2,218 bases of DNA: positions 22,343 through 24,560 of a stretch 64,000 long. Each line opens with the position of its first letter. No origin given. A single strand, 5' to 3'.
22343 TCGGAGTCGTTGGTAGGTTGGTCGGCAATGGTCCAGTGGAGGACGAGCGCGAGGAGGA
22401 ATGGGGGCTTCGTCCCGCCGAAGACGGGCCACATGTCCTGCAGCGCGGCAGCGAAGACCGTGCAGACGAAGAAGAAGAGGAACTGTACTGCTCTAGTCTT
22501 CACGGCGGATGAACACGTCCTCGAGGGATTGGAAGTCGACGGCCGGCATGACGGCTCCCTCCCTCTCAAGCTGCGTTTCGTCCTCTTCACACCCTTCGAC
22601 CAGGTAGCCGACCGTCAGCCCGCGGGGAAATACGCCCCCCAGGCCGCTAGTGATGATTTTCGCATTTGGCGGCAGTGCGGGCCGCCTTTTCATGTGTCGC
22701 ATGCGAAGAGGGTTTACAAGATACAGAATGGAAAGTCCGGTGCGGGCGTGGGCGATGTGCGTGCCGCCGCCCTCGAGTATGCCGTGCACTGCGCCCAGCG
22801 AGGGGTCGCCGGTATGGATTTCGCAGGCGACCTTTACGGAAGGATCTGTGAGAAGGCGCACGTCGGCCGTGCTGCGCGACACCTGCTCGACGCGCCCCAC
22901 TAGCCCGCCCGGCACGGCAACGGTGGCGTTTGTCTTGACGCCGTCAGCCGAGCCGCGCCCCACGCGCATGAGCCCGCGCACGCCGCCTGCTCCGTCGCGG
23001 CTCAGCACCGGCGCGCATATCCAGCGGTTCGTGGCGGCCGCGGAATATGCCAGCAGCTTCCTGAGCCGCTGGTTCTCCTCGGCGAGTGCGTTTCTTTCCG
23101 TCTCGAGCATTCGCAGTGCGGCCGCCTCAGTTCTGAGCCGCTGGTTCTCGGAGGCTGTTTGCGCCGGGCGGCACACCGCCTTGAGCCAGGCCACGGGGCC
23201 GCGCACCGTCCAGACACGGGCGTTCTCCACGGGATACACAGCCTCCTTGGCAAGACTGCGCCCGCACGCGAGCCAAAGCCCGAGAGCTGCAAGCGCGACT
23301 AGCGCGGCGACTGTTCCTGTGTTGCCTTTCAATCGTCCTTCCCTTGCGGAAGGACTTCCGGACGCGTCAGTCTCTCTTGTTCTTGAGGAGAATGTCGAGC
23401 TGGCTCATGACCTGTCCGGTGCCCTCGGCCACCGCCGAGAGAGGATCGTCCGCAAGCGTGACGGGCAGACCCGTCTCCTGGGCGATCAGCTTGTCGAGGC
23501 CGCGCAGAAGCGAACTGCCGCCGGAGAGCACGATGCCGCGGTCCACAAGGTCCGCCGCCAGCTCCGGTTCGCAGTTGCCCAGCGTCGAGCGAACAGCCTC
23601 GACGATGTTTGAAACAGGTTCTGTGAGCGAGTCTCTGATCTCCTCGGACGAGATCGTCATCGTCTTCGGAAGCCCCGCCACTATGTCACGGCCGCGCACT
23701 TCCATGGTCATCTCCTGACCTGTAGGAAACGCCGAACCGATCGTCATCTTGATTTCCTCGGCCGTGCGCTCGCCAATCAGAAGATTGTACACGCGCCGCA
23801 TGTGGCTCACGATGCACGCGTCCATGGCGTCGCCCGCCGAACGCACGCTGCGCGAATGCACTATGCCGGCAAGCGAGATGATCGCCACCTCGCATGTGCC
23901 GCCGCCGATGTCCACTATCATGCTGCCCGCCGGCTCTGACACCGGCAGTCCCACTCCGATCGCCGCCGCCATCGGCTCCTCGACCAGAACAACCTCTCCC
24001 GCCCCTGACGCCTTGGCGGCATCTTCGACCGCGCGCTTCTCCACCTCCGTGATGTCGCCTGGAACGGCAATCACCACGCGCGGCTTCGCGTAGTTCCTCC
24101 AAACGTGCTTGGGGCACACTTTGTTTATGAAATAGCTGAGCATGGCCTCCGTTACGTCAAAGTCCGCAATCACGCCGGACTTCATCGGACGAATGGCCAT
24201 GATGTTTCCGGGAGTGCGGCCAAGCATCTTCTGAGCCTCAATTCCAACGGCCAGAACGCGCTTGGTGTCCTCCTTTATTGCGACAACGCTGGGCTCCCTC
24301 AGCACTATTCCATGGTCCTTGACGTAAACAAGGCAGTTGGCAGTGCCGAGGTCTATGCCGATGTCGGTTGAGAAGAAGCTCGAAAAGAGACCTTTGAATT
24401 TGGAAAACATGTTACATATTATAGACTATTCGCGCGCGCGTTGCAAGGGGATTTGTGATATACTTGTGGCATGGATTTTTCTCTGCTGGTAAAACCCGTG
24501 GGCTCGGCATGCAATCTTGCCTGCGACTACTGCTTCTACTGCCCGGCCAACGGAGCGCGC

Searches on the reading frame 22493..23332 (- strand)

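Call 9: search_protein_families(library=pfam, proteins=[window:22493-23332:-])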
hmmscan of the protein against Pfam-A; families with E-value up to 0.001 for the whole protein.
window:22493-23332:- (279 aa): 1 family
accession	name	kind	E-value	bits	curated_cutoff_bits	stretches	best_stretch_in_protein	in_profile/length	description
PF04085.20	MreC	-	5.8e-29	101.2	28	1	121-275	12-145/147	Rod shape-determining protein MreC, barrel core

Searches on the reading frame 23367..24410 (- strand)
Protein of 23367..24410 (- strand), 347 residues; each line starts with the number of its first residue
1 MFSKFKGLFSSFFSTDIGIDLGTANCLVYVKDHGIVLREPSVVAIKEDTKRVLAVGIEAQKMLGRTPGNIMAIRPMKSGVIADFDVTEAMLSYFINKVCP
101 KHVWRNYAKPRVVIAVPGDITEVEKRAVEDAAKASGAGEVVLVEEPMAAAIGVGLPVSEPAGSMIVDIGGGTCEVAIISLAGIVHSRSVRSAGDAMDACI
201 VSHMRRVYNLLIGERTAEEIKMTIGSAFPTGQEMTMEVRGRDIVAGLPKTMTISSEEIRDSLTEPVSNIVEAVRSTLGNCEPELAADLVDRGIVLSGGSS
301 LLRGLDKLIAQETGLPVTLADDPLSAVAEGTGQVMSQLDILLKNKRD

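Call 9: search_protein_families(library=pfam, proteins=[window:23367-24410:-])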
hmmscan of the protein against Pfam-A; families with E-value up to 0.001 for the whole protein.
window:23367-24410:- (347 aa): 5 families
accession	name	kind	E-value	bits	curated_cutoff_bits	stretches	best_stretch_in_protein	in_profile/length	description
PF06723.19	MreB_Mbl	-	1e-142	475.3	27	1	15-339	2-323/327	MreB/Mbl protein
PF00012.26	HSP70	-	9.6e-13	47.6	20.6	1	111-208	135-238/599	Hsp70 protein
PF00022.25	Actin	-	5.5e-12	45.4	27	2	20-206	10-189/410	Actin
PF14450.12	FtsA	-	1.6e-10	41.9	31.8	1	165-321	2-111/127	Cell division protein FtsA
PF11104.14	PilM_2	-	3e-05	23.5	27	0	289-321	275-306/340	Type IV pilus assembly protein PilM;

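Call 20: find_related_loci(query=window:23367-24410:-, collection=metagenome_contigs, flank=10000)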
Query window:23367-24410:- (347 aa) in metagenome_contigs; peptide patterns used: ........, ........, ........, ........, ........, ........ (x = any residue, [..] = any of these).
600 stretches matched a pattern (row limit reached: there are more); 546 encode a relative of the query (tblastn E <= 1e-3); the best 80 are kept; 80 distinct loci.
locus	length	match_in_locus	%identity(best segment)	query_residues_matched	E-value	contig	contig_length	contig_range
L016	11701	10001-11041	100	1-347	0e+0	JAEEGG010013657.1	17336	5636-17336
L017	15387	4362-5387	89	1-346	0e+0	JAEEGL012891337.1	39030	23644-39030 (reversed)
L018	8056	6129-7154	88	1-346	0e+0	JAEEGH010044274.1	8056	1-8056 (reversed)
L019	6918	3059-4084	88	1-346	0e+0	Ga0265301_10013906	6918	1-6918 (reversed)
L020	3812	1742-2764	88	1-345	0e+0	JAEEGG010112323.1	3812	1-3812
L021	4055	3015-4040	87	1-346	0e+0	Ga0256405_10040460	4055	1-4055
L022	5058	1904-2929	83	1-346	0e+0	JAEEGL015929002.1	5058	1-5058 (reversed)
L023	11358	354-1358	72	1-343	4e-161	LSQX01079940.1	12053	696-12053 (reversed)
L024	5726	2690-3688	71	1-341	5e-157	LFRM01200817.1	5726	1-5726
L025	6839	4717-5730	69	1-346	8e-154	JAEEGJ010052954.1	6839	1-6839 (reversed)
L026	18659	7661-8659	70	1-341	7e-153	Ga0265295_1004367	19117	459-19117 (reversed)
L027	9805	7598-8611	68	1-343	8e-151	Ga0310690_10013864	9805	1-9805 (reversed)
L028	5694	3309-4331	67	1-346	8e-152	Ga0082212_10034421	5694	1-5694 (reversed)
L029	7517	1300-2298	67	9-344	6e-149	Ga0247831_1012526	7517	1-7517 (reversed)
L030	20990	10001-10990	68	12-344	2e-148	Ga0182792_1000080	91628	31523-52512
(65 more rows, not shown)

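Call 45: search_protein_families(library=ncbifam, proteins=[L017:2659-3195:+])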
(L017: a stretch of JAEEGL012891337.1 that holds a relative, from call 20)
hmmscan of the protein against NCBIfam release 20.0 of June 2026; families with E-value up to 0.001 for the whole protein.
L017:2659-3195:+ (178 aa): 0 families
